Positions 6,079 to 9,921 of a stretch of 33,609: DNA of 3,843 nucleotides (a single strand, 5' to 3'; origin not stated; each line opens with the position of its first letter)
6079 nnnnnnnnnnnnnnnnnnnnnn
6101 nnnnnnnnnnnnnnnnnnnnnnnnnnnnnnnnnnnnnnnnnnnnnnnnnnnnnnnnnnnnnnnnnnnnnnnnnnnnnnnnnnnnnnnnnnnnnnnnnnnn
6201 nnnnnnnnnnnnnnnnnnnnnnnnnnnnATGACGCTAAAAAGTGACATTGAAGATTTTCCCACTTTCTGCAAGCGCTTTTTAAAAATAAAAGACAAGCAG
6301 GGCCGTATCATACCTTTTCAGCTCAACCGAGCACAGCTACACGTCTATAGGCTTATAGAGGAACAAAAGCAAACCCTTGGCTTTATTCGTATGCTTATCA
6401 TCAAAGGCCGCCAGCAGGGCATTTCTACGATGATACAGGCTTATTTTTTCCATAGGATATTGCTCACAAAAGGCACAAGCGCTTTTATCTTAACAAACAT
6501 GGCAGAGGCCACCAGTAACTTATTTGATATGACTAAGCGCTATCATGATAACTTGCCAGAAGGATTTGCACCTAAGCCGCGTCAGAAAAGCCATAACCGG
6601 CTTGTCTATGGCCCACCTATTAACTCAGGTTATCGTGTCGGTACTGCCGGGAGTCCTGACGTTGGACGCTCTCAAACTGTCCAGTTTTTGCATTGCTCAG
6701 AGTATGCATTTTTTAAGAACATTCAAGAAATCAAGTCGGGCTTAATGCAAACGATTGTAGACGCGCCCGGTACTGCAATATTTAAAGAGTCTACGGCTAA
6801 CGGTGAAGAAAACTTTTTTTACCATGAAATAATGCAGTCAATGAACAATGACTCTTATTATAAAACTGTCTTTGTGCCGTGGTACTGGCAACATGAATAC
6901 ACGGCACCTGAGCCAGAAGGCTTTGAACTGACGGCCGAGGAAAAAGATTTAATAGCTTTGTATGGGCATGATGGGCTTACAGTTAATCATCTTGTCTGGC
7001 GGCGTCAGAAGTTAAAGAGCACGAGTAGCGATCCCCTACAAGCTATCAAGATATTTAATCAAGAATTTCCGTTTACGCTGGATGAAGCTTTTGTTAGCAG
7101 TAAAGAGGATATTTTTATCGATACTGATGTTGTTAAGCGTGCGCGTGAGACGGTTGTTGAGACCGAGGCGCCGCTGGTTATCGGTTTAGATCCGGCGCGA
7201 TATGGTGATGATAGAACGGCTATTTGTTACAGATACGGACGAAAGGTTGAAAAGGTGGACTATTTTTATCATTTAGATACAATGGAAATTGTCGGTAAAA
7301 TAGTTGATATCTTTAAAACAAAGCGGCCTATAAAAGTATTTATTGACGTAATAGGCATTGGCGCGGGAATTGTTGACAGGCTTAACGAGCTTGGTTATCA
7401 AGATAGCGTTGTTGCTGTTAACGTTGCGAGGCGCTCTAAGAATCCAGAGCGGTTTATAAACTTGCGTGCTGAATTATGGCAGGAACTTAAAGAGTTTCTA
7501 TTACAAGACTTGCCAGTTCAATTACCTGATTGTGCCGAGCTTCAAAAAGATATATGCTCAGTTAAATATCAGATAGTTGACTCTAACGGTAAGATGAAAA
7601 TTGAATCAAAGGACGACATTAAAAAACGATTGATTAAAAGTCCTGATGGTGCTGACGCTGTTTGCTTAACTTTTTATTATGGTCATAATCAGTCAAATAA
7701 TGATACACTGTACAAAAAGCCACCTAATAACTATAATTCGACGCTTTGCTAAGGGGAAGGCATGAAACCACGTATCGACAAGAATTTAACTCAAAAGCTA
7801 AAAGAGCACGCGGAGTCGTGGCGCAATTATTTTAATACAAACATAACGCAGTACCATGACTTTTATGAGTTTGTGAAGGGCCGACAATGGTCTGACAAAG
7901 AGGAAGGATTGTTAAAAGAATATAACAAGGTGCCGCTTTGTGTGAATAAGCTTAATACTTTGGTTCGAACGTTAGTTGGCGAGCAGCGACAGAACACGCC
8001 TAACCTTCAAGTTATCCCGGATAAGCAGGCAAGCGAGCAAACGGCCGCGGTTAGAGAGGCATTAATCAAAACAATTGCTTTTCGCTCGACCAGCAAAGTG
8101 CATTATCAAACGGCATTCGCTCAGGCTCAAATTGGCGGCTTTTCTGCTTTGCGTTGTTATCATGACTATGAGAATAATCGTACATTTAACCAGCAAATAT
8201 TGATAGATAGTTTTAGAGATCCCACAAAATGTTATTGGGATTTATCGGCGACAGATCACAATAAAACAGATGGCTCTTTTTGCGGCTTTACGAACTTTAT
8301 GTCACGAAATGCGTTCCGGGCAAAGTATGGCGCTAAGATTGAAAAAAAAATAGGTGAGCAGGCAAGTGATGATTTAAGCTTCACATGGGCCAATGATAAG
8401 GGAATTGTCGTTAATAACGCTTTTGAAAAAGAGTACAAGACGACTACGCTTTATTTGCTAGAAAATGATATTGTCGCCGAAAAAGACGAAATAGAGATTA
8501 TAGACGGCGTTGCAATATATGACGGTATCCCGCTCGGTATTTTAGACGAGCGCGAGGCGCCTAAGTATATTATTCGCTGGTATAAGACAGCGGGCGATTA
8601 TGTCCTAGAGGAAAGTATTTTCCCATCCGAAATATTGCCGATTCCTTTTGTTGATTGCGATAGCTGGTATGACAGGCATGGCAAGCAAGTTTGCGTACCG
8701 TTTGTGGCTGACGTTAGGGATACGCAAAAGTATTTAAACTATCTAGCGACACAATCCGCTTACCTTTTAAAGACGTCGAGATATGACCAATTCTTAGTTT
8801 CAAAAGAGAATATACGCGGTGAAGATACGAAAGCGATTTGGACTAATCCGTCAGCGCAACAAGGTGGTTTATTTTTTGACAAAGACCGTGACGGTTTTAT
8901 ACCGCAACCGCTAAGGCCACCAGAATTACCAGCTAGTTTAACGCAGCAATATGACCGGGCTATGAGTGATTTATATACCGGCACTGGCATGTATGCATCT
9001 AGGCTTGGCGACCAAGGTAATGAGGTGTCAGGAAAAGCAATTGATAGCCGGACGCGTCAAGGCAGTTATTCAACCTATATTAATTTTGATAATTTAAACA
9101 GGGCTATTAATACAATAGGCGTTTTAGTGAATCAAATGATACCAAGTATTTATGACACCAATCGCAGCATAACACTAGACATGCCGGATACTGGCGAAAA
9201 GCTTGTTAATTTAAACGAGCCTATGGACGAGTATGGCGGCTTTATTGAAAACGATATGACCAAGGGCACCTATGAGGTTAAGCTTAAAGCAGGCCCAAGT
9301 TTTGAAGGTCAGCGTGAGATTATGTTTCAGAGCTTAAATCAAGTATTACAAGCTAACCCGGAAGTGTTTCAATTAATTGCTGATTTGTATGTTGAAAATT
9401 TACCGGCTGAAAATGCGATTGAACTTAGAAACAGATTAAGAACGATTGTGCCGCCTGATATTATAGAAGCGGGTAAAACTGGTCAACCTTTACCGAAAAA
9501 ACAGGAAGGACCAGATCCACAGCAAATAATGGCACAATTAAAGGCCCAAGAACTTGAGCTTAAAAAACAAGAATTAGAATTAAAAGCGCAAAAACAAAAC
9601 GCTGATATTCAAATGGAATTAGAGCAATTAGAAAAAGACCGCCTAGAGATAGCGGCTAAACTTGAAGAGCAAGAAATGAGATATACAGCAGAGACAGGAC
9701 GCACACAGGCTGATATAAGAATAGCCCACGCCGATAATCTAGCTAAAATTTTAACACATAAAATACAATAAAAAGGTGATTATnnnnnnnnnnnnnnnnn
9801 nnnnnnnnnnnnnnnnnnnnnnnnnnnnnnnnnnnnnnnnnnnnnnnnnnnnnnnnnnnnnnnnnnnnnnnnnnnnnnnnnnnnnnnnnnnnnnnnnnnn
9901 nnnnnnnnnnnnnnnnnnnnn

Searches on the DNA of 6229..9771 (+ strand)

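Call 14: search_dna_similar(query=window:6229-9771:+, collection=phages, mode=distant, max_rows=10)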
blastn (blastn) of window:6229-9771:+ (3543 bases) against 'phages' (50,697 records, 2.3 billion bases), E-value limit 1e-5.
No match.
